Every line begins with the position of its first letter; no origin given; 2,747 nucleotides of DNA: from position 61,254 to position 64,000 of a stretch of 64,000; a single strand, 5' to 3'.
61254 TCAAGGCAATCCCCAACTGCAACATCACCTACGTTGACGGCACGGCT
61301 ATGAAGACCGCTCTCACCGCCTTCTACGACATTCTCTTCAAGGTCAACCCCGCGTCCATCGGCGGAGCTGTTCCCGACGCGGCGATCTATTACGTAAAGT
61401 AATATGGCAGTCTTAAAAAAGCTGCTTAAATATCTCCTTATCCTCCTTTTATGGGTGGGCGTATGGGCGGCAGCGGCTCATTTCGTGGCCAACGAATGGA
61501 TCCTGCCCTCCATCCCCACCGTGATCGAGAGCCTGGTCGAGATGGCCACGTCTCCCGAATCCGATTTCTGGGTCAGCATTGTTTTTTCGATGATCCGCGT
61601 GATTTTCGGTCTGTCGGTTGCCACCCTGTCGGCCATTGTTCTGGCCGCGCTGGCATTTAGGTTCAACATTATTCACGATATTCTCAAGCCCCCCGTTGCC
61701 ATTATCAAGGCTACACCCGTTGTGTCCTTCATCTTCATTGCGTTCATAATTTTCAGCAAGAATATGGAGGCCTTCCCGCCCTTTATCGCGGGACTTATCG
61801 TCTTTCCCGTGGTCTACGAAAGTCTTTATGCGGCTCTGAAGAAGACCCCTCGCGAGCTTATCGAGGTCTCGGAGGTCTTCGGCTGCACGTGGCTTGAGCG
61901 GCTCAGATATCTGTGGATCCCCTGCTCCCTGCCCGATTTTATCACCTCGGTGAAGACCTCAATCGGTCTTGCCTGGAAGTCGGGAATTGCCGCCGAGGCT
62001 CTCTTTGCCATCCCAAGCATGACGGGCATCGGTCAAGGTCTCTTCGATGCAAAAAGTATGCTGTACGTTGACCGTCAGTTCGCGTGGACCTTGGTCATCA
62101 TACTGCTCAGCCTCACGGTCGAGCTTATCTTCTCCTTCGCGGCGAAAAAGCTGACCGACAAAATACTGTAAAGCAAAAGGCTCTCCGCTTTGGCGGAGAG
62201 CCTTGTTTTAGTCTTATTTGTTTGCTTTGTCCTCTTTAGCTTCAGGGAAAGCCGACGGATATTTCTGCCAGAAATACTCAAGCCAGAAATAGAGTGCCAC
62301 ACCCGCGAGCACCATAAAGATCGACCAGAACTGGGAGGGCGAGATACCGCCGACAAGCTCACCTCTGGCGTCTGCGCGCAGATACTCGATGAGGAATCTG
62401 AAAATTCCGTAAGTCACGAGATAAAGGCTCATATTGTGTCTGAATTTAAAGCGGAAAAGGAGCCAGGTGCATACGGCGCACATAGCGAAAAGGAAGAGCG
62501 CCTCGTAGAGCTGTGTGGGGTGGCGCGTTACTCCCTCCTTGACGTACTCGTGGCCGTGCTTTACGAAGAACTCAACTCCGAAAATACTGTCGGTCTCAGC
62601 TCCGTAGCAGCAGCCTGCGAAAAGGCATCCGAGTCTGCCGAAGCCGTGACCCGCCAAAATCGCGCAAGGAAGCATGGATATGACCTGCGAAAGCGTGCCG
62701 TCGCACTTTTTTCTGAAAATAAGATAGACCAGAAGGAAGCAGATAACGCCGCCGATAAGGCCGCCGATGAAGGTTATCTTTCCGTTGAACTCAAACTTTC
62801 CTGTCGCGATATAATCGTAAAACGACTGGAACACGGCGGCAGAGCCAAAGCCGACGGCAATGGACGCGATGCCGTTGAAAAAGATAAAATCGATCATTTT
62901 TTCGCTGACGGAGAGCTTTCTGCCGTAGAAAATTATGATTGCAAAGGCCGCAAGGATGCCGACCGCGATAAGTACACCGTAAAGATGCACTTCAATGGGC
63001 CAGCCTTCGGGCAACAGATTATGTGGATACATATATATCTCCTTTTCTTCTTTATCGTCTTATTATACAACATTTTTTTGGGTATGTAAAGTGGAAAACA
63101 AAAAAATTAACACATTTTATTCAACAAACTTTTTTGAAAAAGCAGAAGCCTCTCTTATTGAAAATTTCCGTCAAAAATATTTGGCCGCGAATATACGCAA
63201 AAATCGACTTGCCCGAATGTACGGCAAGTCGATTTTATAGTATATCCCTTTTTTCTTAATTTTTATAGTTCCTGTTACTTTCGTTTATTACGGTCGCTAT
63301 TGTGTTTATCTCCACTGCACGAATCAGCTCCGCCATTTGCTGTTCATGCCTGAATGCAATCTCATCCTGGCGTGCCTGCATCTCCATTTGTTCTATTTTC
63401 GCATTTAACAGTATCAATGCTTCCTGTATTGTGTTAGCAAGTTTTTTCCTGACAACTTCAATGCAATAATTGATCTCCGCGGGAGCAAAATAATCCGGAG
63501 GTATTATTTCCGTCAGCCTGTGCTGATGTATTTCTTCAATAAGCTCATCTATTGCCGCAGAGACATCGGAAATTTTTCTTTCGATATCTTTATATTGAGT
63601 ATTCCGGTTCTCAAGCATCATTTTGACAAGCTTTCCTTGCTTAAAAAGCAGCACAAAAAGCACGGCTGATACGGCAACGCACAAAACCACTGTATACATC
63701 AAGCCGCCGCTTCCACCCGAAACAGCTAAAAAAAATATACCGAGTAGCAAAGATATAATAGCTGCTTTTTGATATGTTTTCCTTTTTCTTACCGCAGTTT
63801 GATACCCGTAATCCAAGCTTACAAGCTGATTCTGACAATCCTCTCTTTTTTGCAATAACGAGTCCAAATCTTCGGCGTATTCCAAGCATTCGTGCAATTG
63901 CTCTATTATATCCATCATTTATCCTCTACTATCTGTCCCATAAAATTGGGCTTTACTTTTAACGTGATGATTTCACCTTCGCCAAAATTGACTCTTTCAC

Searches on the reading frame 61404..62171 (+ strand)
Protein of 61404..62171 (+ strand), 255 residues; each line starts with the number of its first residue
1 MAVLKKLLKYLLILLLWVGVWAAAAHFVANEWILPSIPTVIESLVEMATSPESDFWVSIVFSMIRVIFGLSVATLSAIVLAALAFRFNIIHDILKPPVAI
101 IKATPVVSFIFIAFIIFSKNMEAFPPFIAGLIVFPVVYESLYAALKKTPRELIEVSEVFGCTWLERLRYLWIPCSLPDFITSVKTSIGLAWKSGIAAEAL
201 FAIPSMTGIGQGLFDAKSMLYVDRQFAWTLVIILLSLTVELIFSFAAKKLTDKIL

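Call 82: find_encoding_contigs(protein=window:61404-62171:+, flank=10000, max_places=3)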
Protein window:61404-62171:+ (255 aa): 2 contigs read that carry it; 1 place shown.
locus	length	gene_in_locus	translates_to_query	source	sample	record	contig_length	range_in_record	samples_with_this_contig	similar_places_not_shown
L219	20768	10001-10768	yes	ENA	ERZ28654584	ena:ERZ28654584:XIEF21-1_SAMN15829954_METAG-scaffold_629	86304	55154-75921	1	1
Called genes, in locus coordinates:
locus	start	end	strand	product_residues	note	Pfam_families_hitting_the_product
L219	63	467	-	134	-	-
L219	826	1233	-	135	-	-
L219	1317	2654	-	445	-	PF00342:PGI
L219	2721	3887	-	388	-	PF00768:Peptidase_S11, PF02113:Peptidase_S13 (faint), PF00144:Beta-lactamase (faint), PF13354:Beta-lactamase2, PF07943:PBP5_C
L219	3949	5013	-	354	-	PF01263:Aldose_epim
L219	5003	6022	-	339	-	PF00106:adh_short, PF01073:3Beta_HSD, PF01370:Epimerase, PF02719:Polysacc_synt_2, PF04321:RmlD_sub_bind, PF07993:NAD_binding_4 (weak), PF13460:NAD_binding_10, PF16363:GDP_Man_Dehyd, +2 more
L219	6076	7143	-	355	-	PF01636:APH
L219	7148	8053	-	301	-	PF00483:NTP_transferase, PF12804:NTP_transf_3 (weak)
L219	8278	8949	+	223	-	PF00027:cNMP_binding, PF13545:HTH_Crp_2 (weak)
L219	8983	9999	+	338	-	PF09084:NMT1, PF12974:Phosphonate-bd (weak)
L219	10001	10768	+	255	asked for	PF00528:BPD_transp_1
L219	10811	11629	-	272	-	PF01790:LGT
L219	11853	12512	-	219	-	-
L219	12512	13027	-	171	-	-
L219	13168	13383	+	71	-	PF12844:HTH_19, PF01381:HTH_3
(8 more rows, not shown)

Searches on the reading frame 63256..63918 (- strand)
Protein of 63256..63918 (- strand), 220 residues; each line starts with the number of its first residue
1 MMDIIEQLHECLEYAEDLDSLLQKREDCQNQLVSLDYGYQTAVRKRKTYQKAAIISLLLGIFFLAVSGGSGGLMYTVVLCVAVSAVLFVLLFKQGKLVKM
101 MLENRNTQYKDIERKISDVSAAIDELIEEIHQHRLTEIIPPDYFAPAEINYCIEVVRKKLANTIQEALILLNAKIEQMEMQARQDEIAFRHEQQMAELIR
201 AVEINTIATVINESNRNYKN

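Call 81: find_encoding_contigs(protein=window:63256-63918:-, flank=10000, max_places=2)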
Protein window:63256-63918:- (220 aa): no gene with exactly this product is on record in the collection.
